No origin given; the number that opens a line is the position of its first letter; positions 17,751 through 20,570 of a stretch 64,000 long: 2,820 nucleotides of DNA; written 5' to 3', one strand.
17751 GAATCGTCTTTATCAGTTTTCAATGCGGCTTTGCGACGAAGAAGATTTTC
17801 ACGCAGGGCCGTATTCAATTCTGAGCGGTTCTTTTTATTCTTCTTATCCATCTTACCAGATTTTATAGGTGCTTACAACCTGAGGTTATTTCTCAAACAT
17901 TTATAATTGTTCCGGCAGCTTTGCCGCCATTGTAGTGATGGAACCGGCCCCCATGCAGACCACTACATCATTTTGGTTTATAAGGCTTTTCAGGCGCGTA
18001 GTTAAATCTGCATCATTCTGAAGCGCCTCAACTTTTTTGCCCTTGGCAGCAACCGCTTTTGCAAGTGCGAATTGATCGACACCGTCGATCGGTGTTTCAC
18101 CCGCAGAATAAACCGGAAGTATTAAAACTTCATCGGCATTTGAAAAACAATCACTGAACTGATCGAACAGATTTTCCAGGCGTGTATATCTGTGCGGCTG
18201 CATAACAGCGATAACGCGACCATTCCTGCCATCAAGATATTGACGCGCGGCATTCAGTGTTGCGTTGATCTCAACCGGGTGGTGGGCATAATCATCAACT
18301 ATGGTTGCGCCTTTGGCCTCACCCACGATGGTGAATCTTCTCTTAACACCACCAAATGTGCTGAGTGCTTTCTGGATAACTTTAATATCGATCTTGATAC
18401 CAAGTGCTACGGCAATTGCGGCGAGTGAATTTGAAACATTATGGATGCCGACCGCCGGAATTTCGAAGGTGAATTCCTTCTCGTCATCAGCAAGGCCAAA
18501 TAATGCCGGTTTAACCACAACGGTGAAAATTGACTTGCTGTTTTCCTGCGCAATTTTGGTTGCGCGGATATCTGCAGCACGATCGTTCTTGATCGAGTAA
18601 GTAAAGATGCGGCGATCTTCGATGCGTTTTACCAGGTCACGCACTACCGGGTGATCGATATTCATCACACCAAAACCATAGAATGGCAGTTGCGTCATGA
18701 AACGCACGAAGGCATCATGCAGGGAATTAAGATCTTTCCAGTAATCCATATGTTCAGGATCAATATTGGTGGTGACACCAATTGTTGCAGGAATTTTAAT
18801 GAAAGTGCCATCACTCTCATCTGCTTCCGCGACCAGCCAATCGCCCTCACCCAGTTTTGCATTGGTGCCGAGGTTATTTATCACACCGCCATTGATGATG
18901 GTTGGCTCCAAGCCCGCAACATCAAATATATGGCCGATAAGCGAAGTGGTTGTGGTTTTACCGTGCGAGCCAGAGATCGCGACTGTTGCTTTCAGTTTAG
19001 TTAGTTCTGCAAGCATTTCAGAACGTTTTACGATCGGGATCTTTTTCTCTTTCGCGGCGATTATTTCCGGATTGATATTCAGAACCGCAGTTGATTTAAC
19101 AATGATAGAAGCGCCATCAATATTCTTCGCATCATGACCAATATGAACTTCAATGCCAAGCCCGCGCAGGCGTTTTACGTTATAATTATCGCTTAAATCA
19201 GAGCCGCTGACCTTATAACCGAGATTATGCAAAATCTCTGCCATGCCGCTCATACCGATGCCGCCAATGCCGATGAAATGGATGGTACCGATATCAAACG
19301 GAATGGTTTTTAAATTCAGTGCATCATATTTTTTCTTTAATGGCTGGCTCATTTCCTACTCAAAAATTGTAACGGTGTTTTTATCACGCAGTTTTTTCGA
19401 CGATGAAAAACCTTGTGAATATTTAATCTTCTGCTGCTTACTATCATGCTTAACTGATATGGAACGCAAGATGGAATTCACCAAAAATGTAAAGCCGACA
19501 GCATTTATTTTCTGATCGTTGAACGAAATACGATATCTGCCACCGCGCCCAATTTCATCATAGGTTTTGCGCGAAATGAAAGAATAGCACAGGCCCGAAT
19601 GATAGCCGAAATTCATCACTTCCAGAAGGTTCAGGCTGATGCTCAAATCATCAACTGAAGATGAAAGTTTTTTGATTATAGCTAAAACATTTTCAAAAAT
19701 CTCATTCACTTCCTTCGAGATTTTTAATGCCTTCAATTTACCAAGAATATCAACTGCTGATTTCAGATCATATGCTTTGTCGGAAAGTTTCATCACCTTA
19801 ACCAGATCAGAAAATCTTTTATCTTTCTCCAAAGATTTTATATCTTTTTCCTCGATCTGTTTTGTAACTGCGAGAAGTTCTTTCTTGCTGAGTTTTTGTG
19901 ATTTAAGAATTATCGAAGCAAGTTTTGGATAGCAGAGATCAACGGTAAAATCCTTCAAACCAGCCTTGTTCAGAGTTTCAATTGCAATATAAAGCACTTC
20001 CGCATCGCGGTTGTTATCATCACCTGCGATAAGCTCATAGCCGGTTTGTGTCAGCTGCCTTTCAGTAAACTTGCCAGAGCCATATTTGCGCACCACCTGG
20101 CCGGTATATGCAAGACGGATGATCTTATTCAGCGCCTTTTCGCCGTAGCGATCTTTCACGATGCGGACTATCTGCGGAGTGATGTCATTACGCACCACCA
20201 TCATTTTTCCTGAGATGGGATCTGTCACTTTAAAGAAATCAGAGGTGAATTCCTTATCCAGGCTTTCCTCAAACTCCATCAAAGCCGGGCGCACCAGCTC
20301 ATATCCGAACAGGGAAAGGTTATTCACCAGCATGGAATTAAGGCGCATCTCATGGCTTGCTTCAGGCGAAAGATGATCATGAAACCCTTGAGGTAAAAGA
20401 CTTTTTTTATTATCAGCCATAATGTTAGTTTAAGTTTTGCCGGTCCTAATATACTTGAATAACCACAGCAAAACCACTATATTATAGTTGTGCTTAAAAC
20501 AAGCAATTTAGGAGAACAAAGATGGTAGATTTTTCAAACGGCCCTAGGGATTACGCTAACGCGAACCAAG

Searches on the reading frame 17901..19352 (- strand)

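Call 70: search_protein_families(library=pfam, proteins=[window:17901-19352:-], max_evalue=0.001)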
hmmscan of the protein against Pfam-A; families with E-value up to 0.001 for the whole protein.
window:17901-19352:- (483 aa): 3 families
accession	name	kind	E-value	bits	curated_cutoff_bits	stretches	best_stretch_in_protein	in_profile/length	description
PF01225.30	Mur_ligase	-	2.2e-29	102.1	21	1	23-120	1-93/95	Mur ligase family, catalytic domain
PF08245.18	Mur_ligase_M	-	8.2e-28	98.2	24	1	126-316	1-200/200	Mur ligase middle domain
PF02875.26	Mur_ligase_C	-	1.9e-21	77.7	28.4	1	338-470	1-127/127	Mur ligase, glutamate ligase domain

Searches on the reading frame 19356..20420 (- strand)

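Call 70: search_protein_families(library=pfam, proteins=[window:19356-20420:-], max_evalue=0.001)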
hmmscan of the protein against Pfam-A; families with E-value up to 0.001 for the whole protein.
window:19356-20420:- (354 aa): 1 family
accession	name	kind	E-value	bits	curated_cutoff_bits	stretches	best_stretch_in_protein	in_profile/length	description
PF13393.11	tRNA-synt_His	-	1.2e-55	189.3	25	1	12-316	1-307/308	Histidyl-tRNA synthetase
